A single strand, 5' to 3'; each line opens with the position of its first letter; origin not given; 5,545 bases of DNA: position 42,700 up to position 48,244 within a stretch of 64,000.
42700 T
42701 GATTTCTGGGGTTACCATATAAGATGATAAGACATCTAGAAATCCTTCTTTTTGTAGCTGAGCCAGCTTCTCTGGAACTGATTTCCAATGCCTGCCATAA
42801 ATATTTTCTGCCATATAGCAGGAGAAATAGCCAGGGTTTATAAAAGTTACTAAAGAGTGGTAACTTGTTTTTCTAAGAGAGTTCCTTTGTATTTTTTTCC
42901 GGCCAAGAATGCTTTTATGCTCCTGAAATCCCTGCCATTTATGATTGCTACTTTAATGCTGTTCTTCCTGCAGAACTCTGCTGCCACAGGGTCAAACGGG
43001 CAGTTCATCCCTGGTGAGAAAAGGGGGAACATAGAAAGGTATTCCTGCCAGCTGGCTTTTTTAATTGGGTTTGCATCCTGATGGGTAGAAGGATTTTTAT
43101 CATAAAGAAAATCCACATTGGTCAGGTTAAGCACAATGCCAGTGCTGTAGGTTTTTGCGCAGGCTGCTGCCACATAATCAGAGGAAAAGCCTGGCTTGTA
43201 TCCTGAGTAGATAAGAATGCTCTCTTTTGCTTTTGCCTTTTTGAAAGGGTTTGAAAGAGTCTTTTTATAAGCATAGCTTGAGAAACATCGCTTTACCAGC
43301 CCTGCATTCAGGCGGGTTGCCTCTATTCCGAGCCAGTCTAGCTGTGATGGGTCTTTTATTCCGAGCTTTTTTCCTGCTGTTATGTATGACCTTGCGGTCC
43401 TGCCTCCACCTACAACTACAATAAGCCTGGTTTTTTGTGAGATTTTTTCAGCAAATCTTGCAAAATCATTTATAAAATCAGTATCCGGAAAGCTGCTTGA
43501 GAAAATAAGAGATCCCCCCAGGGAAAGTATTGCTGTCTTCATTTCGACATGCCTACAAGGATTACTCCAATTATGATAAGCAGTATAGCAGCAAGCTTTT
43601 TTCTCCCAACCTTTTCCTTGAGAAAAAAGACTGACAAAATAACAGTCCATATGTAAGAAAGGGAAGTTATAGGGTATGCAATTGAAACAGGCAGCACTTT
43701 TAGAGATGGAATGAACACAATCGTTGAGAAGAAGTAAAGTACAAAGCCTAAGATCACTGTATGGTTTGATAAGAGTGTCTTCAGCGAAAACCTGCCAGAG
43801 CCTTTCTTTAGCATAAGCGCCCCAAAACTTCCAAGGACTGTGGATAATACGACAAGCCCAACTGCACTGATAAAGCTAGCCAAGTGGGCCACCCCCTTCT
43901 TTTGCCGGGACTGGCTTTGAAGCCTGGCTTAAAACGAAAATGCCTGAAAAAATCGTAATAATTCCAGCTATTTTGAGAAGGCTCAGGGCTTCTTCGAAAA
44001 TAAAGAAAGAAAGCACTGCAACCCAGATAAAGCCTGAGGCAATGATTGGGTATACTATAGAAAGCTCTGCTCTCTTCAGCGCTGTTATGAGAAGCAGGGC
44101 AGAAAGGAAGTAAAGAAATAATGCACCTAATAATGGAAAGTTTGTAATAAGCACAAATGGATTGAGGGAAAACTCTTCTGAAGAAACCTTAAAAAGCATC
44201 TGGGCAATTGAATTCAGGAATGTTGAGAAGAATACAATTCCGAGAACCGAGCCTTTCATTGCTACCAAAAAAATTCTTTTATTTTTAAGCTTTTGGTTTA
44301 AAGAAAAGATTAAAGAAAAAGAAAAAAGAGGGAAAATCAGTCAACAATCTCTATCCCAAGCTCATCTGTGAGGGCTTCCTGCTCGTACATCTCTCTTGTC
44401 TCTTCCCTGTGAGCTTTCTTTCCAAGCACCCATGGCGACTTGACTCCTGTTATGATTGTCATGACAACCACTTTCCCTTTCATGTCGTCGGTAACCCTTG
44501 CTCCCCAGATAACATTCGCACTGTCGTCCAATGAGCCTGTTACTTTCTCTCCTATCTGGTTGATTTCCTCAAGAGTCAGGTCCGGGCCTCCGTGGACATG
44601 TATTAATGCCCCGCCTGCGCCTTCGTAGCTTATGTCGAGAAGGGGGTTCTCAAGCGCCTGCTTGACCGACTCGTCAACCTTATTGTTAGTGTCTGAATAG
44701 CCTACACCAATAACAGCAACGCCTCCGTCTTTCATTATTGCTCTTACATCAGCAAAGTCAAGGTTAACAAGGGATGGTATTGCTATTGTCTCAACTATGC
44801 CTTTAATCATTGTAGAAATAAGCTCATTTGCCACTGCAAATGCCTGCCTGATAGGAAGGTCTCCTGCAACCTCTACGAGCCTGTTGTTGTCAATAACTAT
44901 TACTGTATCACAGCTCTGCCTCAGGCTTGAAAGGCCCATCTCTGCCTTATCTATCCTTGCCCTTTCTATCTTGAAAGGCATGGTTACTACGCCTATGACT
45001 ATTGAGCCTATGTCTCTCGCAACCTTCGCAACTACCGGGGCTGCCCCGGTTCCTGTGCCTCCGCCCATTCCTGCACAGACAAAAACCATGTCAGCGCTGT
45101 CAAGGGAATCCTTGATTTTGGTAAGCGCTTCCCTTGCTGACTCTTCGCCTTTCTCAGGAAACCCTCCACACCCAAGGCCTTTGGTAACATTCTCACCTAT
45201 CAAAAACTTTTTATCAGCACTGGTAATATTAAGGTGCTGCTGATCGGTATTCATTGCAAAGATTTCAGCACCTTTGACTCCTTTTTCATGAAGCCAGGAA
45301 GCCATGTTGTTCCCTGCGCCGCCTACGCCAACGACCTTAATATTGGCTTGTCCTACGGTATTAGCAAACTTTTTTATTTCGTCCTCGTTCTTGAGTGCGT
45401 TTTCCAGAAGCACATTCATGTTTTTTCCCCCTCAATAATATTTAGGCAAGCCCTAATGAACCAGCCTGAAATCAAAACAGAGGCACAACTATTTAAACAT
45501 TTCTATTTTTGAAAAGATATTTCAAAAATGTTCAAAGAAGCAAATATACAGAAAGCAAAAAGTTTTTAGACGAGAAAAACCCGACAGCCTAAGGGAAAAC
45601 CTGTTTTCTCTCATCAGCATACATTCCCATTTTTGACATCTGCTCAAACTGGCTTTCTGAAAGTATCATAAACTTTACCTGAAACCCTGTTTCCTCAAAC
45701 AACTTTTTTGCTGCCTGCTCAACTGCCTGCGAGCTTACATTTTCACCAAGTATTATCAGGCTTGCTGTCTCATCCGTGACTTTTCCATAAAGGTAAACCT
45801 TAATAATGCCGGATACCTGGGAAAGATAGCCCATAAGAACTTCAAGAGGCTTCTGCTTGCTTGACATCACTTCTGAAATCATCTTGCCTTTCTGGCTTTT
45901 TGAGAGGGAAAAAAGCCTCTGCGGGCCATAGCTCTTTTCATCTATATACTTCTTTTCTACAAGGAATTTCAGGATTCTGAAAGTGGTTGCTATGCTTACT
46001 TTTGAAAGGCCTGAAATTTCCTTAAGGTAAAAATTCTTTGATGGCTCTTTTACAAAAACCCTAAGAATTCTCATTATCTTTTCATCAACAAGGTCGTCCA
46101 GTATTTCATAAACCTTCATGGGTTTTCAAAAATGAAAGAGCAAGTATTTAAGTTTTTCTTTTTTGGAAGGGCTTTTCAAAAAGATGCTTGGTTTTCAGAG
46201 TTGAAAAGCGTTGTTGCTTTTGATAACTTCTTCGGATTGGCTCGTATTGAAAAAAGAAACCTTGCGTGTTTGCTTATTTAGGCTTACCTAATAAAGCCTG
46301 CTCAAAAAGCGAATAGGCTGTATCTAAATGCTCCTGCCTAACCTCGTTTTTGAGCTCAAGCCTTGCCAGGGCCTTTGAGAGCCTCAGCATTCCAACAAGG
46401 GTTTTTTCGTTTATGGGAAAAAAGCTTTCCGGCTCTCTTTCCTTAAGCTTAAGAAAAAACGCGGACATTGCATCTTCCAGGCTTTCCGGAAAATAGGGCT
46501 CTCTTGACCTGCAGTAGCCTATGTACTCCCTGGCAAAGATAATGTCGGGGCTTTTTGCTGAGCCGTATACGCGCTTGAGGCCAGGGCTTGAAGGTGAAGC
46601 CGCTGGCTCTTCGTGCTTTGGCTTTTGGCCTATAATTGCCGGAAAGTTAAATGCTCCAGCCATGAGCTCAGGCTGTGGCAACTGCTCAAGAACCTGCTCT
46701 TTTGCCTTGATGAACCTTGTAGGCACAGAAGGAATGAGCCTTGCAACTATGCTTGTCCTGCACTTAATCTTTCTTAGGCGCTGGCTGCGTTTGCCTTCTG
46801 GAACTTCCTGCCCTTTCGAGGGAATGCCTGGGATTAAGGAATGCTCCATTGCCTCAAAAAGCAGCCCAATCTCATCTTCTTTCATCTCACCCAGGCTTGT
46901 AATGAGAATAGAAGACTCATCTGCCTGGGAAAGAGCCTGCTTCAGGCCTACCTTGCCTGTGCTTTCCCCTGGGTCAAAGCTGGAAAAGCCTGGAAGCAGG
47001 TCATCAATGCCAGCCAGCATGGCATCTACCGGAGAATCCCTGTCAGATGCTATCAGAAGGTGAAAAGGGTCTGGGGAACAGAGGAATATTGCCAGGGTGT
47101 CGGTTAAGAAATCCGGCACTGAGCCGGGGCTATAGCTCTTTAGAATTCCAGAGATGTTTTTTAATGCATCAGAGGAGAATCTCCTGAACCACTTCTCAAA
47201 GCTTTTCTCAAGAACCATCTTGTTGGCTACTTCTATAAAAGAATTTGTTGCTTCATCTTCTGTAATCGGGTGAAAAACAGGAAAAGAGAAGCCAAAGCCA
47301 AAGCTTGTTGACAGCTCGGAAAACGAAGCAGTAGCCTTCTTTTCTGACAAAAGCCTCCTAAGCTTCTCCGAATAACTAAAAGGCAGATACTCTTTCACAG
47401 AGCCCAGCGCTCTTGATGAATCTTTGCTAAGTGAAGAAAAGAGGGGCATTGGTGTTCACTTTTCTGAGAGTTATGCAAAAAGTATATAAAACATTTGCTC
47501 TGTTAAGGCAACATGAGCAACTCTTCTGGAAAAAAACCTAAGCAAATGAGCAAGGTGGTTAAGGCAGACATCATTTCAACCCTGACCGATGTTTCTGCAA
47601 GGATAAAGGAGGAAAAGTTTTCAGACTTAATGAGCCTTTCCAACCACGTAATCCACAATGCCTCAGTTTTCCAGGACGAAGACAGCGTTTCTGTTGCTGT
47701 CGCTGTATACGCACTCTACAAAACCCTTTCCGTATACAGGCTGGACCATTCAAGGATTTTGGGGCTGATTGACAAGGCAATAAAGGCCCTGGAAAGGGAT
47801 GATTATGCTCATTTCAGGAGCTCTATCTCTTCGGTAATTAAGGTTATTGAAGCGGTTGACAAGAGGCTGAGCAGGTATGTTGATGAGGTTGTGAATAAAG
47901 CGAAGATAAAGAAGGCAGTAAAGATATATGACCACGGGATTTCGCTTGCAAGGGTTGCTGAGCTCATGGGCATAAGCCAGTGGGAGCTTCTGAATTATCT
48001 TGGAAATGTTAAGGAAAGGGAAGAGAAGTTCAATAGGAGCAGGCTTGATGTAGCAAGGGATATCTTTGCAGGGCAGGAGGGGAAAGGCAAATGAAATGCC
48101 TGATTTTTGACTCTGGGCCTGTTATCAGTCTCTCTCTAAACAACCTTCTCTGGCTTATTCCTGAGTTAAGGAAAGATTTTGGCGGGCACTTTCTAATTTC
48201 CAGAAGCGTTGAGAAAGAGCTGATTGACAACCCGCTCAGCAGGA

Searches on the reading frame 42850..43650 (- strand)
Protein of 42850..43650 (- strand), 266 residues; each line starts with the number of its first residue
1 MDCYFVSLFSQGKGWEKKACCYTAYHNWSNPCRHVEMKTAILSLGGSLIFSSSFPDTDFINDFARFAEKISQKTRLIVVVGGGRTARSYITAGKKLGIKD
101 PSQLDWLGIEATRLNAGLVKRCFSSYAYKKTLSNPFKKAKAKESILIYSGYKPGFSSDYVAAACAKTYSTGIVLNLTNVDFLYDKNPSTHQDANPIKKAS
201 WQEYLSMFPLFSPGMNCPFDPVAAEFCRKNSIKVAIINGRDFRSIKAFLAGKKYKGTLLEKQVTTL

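Call 51: search_protein_families(library=pfam, max_evalue=0.0001, proteins=[window:42850-43650:-])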
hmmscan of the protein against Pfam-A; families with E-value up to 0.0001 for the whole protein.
window:42850-43650:- (266 aa): 1 family
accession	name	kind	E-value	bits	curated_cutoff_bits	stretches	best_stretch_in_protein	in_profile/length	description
PF00696.33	AA_kinase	-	1e-22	81.4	24.9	1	38-238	1-234/234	Amino acid kinase family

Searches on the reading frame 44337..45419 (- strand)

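Call 9: search_protein_families(library=pfam, max_evalue=0.00001, proteins=[window:44337-45419:-])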
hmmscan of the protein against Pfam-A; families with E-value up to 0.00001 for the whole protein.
window:44337-45419:- (360 aa): 2 families
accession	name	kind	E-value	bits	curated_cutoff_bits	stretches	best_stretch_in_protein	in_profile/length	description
PF00091.31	Tubulin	-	1.1e-46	159.9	33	1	26-185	1-189/190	Tubulin/FtsZ family, GTPase domain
PF12327.13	FtsZ_C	-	3.9e-31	107.6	27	1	233-327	1-95/95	FtsZ family, C-terminal domain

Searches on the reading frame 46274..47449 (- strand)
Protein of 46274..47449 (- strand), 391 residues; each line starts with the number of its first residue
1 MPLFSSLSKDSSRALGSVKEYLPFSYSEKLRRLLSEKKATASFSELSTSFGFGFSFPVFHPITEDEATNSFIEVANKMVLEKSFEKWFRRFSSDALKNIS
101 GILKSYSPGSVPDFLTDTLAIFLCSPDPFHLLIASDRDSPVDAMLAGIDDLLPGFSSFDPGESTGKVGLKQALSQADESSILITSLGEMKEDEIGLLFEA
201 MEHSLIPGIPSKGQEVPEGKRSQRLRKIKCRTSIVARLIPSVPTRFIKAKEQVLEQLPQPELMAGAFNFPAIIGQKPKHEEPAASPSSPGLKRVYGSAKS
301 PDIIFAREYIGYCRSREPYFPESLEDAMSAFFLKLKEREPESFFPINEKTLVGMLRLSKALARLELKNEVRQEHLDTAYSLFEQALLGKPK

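Call 9: search_protein_families(library=pfam, max_evalue=0.00001, proteins=[window:46274-47449:-])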
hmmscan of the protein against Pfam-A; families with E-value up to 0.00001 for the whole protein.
window:46274-47449:- (391 aa): 1 family
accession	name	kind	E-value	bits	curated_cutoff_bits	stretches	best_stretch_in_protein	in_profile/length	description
PF17855.7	MCM_lid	-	1.6e-14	54.6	27.4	1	307-385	4-86/87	MCM AAA-lid domain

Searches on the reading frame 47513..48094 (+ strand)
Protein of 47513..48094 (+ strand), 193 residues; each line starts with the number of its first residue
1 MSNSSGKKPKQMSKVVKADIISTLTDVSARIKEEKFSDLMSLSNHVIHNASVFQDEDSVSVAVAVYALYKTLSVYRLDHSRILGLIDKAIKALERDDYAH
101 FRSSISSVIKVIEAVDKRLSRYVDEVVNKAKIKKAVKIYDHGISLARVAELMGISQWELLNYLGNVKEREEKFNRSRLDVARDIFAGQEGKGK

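Call 51: search_protein_families(library=pfam, max_evalue=0.0001, proteins=[window:47513-48094:+])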
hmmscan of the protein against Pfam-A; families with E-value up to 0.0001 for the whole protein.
window:47513-48094:+ (193 aa): 1 family
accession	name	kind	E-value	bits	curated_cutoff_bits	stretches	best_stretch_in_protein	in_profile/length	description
PF03683.19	UPF0175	-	4.2e-05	23.6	27.9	0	124-165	14-56/75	Uncharacterised protein family (UPF0175)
